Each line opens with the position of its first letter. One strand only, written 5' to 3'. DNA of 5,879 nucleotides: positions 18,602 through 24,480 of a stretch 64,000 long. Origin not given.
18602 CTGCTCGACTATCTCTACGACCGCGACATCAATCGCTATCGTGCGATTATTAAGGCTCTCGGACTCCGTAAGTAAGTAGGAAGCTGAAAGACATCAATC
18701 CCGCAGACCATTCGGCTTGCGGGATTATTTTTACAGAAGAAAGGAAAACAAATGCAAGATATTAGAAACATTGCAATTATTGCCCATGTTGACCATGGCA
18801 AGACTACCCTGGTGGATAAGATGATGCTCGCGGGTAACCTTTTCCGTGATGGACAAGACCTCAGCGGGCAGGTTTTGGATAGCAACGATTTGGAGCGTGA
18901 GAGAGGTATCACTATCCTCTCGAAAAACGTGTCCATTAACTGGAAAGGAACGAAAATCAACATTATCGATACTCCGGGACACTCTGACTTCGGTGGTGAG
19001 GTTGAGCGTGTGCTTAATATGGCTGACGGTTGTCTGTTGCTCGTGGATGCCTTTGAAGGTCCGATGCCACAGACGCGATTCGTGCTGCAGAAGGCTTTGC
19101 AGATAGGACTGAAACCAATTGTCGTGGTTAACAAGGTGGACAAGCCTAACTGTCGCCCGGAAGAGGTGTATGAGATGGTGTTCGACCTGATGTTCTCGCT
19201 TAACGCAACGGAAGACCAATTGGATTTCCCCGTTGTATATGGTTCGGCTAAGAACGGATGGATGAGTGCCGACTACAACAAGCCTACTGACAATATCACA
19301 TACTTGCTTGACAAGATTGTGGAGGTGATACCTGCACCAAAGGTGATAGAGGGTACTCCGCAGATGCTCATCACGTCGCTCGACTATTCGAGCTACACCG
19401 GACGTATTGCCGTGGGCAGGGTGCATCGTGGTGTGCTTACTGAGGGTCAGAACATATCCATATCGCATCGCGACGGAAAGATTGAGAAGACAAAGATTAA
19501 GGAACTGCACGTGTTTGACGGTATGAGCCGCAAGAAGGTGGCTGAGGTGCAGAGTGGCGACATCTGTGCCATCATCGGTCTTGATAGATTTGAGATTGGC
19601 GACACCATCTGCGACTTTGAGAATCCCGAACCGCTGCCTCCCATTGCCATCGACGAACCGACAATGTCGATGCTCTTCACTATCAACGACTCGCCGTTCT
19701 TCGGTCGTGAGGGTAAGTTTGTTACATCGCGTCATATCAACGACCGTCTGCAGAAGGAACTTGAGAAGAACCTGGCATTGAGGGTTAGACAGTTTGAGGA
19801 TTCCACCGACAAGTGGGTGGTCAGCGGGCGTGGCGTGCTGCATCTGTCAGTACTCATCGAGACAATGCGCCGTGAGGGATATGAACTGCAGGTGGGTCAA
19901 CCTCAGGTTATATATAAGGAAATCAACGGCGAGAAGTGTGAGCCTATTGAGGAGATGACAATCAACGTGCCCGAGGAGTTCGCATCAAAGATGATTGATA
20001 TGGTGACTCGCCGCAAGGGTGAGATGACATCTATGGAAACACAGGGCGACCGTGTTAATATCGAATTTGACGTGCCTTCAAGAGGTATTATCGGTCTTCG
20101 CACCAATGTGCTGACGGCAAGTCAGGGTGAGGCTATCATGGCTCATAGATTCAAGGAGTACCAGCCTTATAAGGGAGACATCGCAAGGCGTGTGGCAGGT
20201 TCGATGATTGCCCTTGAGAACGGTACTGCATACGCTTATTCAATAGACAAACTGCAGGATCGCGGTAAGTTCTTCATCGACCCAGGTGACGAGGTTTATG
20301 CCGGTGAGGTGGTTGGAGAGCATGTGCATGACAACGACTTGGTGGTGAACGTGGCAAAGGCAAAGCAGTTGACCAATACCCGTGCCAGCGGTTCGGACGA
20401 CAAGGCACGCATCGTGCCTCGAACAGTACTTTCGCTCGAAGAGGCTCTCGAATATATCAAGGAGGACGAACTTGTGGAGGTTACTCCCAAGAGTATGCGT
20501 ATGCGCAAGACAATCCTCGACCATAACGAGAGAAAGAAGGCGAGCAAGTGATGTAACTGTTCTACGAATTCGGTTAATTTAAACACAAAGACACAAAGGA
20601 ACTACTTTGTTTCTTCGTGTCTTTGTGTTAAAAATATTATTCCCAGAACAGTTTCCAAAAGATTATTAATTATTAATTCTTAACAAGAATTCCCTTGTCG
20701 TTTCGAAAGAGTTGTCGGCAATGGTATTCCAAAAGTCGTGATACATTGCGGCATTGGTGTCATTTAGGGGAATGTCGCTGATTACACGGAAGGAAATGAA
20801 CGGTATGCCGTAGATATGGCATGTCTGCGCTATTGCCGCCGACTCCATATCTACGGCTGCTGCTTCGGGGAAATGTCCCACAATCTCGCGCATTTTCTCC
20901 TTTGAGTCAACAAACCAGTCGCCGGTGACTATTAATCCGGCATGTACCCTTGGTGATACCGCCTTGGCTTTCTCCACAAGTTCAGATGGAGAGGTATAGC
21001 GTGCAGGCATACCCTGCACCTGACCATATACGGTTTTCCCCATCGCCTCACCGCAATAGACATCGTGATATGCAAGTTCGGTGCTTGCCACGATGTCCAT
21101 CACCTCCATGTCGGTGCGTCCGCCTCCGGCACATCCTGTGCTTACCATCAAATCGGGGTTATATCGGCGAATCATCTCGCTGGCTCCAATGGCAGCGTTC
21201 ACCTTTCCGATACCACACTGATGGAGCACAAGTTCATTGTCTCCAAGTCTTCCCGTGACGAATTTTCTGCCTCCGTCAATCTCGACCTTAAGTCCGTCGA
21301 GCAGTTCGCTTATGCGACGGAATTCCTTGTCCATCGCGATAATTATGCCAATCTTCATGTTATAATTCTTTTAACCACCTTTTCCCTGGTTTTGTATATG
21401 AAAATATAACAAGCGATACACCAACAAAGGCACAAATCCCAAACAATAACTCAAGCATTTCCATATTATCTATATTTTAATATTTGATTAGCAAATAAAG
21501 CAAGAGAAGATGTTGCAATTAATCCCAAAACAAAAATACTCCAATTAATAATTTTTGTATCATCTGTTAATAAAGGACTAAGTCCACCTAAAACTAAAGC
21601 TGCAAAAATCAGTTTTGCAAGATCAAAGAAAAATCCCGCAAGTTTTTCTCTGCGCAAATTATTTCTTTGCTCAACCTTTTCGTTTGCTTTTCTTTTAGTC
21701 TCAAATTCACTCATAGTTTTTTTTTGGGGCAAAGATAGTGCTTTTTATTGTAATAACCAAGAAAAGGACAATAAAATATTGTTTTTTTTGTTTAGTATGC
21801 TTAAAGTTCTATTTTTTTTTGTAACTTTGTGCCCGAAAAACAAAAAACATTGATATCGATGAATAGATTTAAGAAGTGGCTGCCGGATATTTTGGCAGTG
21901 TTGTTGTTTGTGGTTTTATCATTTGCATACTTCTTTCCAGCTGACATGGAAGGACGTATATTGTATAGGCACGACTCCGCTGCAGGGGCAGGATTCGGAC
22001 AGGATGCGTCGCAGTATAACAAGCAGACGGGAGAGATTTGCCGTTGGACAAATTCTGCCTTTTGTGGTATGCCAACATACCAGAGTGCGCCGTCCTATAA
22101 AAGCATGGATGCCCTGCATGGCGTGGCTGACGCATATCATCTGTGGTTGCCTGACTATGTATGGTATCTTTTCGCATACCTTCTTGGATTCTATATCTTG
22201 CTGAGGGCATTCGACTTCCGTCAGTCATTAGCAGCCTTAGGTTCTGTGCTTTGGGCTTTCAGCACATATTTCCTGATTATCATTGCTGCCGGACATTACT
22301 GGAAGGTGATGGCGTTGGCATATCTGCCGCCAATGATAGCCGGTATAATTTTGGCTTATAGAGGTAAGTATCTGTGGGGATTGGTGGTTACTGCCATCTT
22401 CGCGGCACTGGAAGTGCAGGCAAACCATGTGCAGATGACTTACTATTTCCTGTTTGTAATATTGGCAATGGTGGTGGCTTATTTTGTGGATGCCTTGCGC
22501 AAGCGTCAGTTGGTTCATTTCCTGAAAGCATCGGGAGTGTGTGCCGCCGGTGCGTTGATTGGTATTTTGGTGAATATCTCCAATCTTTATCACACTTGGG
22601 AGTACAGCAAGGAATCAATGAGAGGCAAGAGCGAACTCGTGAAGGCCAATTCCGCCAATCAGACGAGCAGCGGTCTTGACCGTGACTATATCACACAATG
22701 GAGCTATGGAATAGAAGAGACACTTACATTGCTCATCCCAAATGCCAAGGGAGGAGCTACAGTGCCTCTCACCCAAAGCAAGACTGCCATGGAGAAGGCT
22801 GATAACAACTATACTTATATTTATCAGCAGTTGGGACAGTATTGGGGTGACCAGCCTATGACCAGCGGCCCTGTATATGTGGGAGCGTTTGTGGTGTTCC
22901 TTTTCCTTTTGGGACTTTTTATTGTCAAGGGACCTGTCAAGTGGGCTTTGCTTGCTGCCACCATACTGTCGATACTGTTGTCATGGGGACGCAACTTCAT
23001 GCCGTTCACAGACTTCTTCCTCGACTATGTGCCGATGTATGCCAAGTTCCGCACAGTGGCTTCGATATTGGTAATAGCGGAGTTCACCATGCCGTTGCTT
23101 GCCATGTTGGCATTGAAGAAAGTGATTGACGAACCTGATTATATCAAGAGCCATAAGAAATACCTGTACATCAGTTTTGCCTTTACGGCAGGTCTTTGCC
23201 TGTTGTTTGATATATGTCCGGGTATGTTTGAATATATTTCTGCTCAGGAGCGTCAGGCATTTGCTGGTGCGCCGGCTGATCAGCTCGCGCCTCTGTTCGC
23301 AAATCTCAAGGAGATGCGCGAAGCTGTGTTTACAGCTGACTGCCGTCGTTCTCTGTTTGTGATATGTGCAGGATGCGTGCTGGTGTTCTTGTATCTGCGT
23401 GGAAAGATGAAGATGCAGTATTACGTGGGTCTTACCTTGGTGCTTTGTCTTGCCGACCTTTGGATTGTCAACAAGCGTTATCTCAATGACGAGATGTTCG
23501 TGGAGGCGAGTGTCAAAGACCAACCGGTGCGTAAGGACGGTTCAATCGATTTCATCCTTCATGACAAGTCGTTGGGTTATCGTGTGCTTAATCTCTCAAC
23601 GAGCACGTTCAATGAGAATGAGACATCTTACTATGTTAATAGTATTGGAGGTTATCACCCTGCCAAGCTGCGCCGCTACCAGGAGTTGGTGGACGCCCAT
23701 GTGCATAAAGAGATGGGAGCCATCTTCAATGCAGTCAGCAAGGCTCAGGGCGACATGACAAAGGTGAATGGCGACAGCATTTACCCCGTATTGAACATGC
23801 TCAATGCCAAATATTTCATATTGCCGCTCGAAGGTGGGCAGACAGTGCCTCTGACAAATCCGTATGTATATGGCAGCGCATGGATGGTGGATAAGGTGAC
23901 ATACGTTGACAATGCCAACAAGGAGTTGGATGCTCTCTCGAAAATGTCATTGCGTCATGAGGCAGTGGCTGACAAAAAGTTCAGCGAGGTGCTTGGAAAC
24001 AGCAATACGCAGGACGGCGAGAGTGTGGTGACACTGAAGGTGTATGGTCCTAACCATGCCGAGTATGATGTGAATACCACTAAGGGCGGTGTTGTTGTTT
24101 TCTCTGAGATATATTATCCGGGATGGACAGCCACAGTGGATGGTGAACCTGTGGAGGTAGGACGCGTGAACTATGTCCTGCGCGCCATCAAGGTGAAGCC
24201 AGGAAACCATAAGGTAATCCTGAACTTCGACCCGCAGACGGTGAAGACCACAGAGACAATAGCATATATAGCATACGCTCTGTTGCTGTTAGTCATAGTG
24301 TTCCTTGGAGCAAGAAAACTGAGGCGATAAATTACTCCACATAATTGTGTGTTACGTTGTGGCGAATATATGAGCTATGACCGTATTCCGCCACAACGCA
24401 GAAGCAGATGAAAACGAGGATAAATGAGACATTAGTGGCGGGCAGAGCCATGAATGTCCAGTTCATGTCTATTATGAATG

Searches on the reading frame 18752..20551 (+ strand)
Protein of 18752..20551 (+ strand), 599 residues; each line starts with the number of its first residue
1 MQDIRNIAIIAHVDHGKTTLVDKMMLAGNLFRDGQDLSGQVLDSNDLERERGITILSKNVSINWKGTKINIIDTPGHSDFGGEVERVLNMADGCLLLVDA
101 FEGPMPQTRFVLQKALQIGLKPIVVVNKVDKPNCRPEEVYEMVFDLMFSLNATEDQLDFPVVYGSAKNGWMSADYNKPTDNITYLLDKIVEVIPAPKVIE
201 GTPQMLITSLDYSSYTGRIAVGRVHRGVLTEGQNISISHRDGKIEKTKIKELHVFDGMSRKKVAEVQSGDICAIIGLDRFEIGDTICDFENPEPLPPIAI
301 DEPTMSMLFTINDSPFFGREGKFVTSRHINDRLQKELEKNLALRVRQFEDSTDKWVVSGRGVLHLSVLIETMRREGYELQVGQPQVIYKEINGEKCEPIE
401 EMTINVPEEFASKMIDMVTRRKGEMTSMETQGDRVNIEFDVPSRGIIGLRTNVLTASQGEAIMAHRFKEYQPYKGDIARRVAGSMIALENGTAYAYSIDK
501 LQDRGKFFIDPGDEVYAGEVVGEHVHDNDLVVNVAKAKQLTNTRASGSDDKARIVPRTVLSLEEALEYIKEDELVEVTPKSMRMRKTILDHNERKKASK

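Call 68: search_protein_families(library=pfam, proteins=[window:18752-20551:+], max_evalue=0.00001)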
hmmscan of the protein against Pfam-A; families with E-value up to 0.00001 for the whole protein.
window:18752-20551:+ (599 aa): 6 families
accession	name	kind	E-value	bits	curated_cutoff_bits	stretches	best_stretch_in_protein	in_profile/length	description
PF00009.33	GTP_EFTU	-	3.8e-55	186.8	26.5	1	3-194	2-187/188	Elongation factor Tu GTP binding domain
PF21018.2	BipA_C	-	9.6e-45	151.3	23.8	1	483-590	2-109/110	TypA/BipA C-terminal domain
PF00679.30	EFG_C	-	9.5e-25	86.9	27.9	1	395-480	2-88/89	Elongation factor G C-terminus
PF03144.31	GTP_EFTU_D2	-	3.6e-14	53.4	30.3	1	217-287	1-73/73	Elongation factor Tu domain 2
PF22042.2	EF-G_D2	-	7.9e-12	45.6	27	1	210-288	11-83/84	Elongation factor G domain 2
PF01926.29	MMR_HSR1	-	7.6e-06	26.5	21.9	0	7-128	2-113/113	50S ribosome-binding GTPase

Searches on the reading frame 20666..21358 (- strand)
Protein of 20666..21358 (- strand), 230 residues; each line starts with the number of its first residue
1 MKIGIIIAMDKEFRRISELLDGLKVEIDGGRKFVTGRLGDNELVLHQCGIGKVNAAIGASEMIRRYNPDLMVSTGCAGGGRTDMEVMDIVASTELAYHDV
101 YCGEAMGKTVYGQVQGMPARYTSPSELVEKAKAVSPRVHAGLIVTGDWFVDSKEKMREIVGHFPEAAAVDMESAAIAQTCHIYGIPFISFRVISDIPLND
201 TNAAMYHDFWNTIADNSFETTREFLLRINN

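Call 68: search_protein_families(library=pfam, proteins=[window:20666-21358:-], max_evalue=0.00001)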
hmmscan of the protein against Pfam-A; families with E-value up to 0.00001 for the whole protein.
window:20666-21358:- (230 aa): 1 family
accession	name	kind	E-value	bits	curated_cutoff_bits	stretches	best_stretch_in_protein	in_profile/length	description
PF01048.26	PNP_UDP_1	-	5.2e-44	150.8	25.1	1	2-225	1-232/233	Phosphorylase superfamily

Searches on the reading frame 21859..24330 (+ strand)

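Call 68: search_protein_families(library=pfam, proteins=[window:21859-24330:+], max_evalue=0.00001)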
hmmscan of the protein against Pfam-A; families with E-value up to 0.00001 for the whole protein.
window:21859-24330:+ (823 aa): 1 family
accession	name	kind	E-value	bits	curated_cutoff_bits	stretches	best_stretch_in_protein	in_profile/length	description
PF09586.16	YfhO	-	3.4e-10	39.4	28.5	1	724-798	756-831/835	Bacterial membrane protein YfhO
